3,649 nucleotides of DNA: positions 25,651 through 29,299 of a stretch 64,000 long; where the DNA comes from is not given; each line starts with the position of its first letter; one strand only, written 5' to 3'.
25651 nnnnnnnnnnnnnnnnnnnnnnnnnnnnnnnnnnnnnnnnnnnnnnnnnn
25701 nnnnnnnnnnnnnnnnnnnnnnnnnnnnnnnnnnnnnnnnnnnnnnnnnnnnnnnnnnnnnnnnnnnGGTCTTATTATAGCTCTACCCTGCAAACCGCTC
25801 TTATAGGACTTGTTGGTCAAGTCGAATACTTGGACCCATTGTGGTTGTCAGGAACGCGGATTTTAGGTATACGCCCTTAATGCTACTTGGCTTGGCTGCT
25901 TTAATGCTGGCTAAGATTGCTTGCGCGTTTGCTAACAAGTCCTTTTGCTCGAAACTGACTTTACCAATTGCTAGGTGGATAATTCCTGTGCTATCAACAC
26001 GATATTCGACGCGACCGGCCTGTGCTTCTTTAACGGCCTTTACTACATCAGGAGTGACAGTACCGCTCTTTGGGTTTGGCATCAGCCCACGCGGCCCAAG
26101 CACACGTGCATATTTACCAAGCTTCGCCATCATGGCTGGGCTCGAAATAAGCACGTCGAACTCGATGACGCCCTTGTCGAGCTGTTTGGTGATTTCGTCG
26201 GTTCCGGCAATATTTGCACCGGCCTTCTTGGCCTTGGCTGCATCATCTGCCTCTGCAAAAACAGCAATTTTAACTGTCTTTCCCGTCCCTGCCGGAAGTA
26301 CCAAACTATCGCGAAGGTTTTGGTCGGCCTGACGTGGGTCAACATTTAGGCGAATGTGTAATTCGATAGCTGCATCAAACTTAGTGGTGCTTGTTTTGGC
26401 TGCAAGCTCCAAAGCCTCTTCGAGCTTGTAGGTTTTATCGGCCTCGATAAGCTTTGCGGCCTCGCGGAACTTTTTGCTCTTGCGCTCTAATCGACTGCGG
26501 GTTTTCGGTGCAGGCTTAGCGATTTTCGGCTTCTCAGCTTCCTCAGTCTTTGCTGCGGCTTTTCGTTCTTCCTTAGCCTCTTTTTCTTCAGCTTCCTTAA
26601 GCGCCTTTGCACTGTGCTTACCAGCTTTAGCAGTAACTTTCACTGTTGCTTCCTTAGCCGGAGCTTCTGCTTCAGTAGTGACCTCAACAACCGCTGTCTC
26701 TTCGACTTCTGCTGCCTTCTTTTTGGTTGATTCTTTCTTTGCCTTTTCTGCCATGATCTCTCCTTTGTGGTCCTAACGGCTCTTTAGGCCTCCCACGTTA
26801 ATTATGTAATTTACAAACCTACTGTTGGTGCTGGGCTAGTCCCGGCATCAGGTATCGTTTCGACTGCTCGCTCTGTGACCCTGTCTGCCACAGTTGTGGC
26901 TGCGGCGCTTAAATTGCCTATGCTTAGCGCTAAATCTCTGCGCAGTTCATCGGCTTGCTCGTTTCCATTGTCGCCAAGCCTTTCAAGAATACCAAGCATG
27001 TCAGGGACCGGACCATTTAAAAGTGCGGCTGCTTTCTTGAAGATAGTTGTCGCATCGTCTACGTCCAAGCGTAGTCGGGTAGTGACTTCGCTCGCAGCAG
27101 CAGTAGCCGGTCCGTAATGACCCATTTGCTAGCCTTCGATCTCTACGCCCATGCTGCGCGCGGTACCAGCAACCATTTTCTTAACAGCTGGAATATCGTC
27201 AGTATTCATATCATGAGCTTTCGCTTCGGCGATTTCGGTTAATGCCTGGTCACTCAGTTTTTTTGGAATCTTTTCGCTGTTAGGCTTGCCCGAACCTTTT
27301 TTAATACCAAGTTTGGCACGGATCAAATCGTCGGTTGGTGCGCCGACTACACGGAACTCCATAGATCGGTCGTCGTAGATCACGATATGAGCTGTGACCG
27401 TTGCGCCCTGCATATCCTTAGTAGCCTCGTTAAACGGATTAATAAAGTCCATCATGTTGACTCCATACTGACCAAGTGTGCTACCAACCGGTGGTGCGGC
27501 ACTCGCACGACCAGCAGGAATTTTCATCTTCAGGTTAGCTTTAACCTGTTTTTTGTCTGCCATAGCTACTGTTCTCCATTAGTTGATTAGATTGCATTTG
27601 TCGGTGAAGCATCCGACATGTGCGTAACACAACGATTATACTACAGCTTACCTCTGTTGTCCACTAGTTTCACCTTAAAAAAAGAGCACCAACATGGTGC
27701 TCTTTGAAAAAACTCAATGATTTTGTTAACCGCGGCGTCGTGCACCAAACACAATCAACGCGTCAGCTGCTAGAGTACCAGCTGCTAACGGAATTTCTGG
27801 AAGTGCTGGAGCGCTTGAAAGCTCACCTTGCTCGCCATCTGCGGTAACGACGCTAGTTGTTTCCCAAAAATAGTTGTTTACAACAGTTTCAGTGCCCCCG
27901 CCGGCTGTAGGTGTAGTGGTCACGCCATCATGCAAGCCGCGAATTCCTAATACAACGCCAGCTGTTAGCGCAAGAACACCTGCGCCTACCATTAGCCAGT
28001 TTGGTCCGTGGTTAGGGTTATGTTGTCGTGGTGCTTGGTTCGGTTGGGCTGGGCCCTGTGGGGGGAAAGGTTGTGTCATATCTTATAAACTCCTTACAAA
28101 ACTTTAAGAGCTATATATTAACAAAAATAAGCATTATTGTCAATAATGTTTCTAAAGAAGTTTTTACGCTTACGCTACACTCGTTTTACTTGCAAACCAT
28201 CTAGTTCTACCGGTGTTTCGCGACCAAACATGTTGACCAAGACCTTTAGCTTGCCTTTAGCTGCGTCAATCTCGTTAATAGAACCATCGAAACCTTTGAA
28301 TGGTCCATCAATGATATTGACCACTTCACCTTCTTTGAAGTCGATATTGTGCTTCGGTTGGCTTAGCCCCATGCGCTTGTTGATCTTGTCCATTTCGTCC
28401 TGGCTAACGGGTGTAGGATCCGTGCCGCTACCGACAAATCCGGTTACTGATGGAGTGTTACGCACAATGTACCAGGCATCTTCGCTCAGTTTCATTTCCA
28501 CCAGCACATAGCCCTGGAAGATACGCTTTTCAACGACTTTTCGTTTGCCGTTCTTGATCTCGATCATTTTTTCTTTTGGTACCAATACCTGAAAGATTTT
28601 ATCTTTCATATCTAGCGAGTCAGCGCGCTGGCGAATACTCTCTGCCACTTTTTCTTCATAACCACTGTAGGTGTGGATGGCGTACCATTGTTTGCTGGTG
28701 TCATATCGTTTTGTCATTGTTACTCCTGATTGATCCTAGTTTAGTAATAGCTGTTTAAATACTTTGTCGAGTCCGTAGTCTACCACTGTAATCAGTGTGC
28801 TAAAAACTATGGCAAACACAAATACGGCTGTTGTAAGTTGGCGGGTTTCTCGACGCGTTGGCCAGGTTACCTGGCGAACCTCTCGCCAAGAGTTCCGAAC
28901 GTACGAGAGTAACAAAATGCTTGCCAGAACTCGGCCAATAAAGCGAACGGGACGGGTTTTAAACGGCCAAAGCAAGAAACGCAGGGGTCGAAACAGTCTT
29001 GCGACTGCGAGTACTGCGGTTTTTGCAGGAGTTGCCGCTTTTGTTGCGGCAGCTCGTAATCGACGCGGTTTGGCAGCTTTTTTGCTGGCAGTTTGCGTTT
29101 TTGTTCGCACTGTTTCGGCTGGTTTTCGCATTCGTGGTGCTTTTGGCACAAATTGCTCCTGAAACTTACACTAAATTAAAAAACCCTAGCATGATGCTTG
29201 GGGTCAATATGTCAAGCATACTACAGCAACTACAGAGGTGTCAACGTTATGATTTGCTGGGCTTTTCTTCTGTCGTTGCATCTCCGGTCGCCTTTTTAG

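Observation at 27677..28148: Self-contained, probably strongly expressed mini-gene between nusG and rplK encoding a protein with a sorting-signal-like C-terminus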

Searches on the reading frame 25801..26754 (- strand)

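Call 3: search_protein_families(library=pfam, proteins=[window:25801-26754:-], max_evalue=1)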
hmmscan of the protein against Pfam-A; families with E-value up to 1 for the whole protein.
window:25801-26754:- (317 aa): 1 family
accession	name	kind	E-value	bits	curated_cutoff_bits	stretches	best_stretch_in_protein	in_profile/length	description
PF00687.26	Ribosomal_L1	-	1.3e-59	201.6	32.2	1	120-308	3-198/198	Ribosomal protein L1p/L10e family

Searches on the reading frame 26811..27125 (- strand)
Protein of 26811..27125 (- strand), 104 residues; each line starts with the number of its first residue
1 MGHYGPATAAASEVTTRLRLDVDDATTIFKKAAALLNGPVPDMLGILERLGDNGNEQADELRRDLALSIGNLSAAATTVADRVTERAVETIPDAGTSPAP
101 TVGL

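Call 3: search_protein_families(library=pfam, proteins=[window:26811-27125:-], max_evalue=1)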
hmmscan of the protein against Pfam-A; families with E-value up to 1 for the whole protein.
window:26811-27125:- (104 aa): 1 family
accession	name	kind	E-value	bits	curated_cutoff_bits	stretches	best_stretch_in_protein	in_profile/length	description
PF01442.23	Apolipoprotein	-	0.074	13.2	90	1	13-88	103-175/190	Apolipoprotein A1/A4/E domain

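Call 33: search_protein_families(library=ncbifam, proteins=[window:26811-27122:-], max_evalue=10)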
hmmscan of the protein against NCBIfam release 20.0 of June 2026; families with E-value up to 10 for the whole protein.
window:26811-27122:- (103 aa): 0 families

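Call 34: search_protein_families(library=phrogs, proteins=[window:26811-27122:-], max_evalue=1)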
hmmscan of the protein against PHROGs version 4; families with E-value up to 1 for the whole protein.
window:26811-27122:- (103 aa): 3 families
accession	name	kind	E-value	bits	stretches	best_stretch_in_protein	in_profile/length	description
phrog_15181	-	unknown function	0.016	16.5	1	49-87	35-73/92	-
phrog_14271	-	unknown function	0.32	12.3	1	52-92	28-68/85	-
phrog_17583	-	unknown function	0.33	12.5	0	5-34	43-72/100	-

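Call 51: list_cluster_members(proteins=[P0001, P0002, window:26811-27122:-])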
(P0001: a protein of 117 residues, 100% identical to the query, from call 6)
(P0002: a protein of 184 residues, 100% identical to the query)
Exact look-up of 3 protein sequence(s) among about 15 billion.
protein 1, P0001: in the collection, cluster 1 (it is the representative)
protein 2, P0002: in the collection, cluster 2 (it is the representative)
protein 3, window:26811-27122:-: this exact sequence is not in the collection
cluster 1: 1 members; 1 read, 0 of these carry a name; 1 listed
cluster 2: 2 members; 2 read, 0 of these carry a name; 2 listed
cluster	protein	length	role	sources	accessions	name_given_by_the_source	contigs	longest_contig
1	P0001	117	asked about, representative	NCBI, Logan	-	-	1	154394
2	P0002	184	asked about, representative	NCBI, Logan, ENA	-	-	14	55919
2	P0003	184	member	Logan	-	-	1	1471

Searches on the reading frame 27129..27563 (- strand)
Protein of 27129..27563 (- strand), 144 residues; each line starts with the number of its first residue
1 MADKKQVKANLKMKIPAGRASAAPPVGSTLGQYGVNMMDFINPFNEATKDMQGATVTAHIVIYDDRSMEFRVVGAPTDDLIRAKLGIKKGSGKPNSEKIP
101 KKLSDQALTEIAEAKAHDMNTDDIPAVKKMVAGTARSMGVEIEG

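Call 3: search_protein_families(library=pfam, proteins=[window:27129-27563:-], max_evalue=1)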
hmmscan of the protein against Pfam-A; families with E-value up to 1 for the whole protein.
window:27129-27563:- (144 aa): 2 families
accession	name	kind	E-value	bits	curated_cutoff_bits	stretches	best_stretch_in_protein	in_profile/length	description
PF03946.19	Ribosomal_L11_N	-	1.2e-21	76.6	32.9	1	12-67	2-57/58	Ribosomal protein L11, N-terminal domain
PF00298.24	Ribosomal_L11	-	5.6e-18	65.6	21.4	1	76-142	4-69/69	Ribosomal protein L11, RNA binding domain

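Call 40: find_related_loci(query=window:27129-27560:-, collection=metagenome_contigs, flank=3000)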
Query window:27129-27560:- (143 aa) in metagenome_contigs; peptide patterns used: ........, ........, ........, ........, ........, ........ (x = any residue, [..] = any of these).
600 stretches matched a pattern (row limit reached: there are more); 339 encode a relative of the query (tblastn E <= 1e-3); the best 80 are kept; 80 distinct loci.
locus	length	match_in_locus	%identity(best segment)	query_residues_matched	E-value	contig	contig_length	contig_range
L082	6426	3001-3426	95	1-142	5e-89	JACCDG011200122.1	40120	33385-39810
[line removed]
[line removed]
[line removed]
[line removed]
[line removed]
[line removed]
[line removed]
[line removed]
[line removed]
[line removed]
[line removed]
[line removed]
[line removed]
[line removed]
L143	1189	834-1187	96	1-118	3e-79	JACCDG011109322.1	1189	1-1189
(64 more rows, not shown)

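Call 62: find_homologous_proteins(query=L143:347-667:+, max_evalue=0.01)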
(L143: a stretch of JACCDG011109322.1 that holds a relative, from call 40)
Query L143:347-667:+ (107 aa): 3 proteins with E <= 0.01 among 370 candidates.
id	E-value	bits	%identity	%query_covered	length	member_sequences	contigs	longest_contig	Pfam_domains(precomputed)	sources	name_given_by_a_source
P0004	5.5e-60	218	100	100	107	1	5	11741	-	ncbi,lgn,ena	-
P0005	1.4e-56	207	94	100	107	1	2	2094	-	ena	-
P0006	2.6e-51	190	86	100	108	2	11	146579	-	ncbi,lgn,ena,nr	ncbi:hypothetical protein EKI60_02820 [Candidatus Saccharibacteria bacterium]|nr:MAG: hypothetical p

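Call 65: find_encoding_contigs(protein=P0006, flank=4000, max_places=3)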
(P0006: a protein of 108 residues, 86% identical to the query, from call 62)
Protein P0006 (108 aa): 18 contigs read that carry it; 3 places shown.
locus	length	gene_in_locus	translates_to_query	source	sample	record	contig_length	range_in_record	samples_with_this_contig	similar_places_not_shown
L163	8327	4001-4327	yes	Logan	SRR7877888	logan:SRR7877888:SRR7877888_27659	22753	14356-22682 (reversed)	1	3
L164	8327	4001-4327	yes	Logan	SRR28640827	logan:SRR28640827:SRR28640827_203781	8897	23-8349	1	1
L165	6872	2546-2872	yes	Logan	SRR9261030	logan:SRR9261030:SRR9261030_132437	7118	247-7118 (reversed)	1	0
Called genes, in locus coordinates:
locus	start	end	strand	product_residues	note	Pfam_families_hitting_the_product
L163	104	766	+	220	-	PF08433:KTI12, PF13671:AAA_33, PF13207:AAA_17 (faint)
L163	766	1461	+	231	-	PF01863:YgjP-like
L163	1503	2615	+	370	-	PF12860:PAS_7 (weak), PF00512:HisKA, PF13581:HATPase_c_2 (weak), PF02518:HATPase_c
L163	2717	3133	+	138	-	PF00584:SecE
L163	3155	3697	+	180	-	PF02357:NusG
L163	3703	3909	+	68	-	-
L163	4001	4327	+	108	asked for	-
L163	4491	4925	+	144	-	PF03946:Ribosomal_L11_N, PF00298:Ribosomal_L11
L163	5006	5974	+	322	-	PF00687:Ribosomal_L1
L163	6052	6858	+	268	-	PF21448:DNMK (weak)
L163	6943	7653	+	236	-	PF22769:DCD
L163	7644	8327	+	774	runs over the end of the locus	PF02223:Thymidylate_kin, PF02511:Thy1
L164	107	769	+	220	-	PF08433:KTI12, PF13671:AAA_33, PF13207:AAA_17 (faint)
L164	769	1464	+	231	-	PF01863:YgjP-like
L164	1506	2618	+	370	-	PF12860:PAS_7 (weak), PF00512:HisKA, PF13581:HATPase_c_2 (weak), PF02518:HATPase_c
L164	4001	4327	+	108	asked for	-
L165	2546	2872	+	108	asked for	-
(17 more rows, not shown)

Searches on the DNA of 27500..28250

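Call 61: search_rna_families(source=window, start=27500, end=28250, threshold=evalue, max_evalue=5)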
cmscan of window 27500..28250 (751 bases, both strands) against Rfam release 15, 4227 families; matches with E-value up to 5: 5.
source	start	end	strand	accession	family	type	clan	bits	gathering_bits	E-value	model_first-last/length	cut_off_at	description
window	27677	27727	-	RF02551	DapZ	Cis-reg;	-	22.7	56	0.17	25-75/78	no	ABC transporter regulator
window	27679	27760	-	RF02348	tracrRNA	Gene; CRISPR;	-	20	70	1.4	1-92/92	no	Trans-activating crRNA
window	27616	27707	+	RF02348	tracrRNA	Gene; CRISPR;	-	18.1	70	3.3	1-92/92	no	Trans-activating crRNA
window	27682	27706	-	RF00964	mir-938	Gene; miRNA;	-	16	84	3.9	1-81/81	no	mir-938 microRNA precursor family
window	28115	28148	+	RF01675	CrcZ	Gene; sRNA;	-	10.6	95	2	1-398/398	no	Pseudomonas sRNA CrcZ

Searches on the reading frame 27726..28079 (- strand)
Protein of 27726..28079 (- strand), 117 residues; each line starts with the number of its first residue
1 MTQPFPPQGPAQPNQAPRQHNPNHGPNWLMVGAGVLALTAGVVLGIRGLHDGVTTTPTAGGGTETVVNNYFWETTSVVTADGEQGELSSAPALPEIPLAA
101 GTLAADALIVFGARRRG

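Call 3: search_protein_families(library=pfam, proteins=[window:27726-28079:-], max_evalue=1)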
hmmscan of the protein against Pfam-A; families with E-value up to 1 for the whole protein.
window:27726-28079:- (117 aa): 0 families

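Call 6: find_homologous_proteins(query=window:27726-28079:-, max_evalue=0.01)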
Query window:27726-28079:- (117 aa): 1 proteins with E <= 0.01 among 175 candidates.
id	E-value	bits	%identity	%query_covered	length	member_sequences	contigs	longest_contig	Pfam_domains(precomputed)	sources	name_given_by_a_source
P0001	3.9e-71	255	100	100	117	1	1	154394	-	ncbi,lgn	-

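Call 9: find_encoding_contigs(protein=P0001, flank=10000, max_places=6)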
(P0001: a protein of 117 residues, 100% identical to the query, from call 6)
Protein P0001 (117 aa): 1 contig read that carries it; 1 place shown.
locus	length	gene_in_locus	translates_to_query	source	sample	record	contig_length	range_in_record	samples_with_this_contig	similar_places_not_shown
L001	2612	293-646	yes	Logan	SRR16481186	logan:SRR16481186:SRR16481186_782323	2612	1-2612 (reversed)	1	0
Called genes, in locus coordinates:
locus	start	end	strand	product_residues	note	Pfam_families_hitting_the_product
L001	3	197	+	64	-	?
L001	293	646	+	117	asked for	-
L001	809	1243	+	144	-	PF03946:Ribosomal_L11_N, PF00298:Ribosomal_L11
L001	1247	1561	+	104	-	-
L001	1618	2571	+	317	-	PF00687:Ribosomal_L1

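Call 20: search_protein_representatives(protein=window:27726-28079:-)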
Query: 117 residues. Proteins with E-value up to 0.001 (for the whole library): 1; up to 1e-10: 1; up to 1e-30: 1. The best 1 are listed.
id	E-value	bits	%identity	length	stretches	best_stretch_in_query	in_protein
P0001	1.2e-71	254.6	100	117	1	1-117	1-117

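Call 33: search_protein_families(library=ncbifam, proteins=[window:27726-28076:-], max_evalue=10)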
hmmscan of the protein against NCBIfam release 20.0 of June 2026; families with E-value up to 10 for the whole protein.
window:27726-28076:- (116 aa): 0 families

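Call 34: search_protein_families(library=phrogs, proteins=[window:27726-28076:-], max_evalue=1)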
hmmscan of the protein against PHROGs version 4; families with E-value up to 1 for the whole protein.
window:27726-28076:- (116 aa): 1 family
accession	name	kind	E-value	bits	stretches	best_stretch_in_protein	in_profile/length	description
phrog_18869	-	unknown function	0.17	12.6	1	12-104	57-148/258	-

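Call 36: predict_structure(protein=window:27726-28076:-)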
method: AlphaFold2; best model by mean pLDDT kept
length: 116 residues; sequences in the alignment: 1
mean_pLDDT: 57.5   pTM: 0.28
mean pLDDT of the five models: 57.5, 56.0, 55.3, 52.0, 44.2
residues with pLDDT >= 90: 0; 70-90: 23; 50-70: 46; < 50: 47
segments of 3 or more residues with pLDDT < 50: 51-58, 62-64, 67-77, 79-83, 85-87, 89-93, 95-98, 112-116
pLDDT, mean of each block of 10 residues (from residue 1): 69 67 66 79 68 48 48 46 47 48 54 44
secondary structure, 60 per line:
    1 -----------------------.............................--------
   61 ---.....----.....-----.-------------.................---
elements in order: H24-52 E64-68 E73-77 H97-113

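Call 39: find_related_loci(query=window:27726-28076:-, collection=metagenome_contigs, flank=3000)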
Query window:27726-28076:- (116 aa) in metagenome_contigs; peptide patterns used: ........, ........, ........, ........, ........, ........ (x = any residue, [..] = any of these).
483 stretches matched a pattern, but none encodes a relative of the query by tblastn (E <= 1e-3).

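Call 53: find_encoding_contigs(protein=P0003, flank=2000, max_places=3)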
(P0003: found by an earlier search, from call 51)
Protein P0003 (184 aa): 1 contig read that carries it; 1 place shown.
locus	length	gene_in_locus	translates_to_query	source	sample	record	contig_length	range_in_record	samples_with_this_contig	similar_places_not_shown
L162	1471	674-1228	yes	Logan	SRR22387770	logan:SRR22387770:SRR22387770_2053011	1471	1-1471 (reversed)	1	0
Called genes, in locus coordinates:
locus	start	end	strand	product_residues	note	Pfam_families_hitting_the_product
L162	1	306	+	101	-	?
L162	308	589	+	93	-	-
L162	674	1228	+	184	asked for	-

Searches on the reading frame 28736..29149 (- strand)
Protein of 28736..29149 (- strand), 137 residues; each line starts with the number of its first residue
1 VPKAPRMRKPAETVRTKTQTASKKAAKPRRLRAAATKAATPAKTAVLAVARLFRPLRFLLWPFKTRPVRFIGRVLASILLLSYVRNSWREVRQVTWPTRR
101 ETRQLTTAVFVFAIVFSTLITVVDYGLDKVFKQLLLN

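Call 3: search_protein_families(library=pfam, proteins=[window:28736-29149:-], max_evalue=1)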
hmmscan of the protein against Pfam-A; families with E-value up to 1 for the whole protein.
window:28736-29149:- (137 aa): 1 family
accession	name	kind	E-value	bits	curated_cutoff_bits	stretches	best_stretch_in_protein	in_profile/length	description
PF00584.25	SecE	-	3.7e-17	62.4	22.7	1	82-135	2-54/55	SecE/Sec61-gamma subunits of protein translocation complex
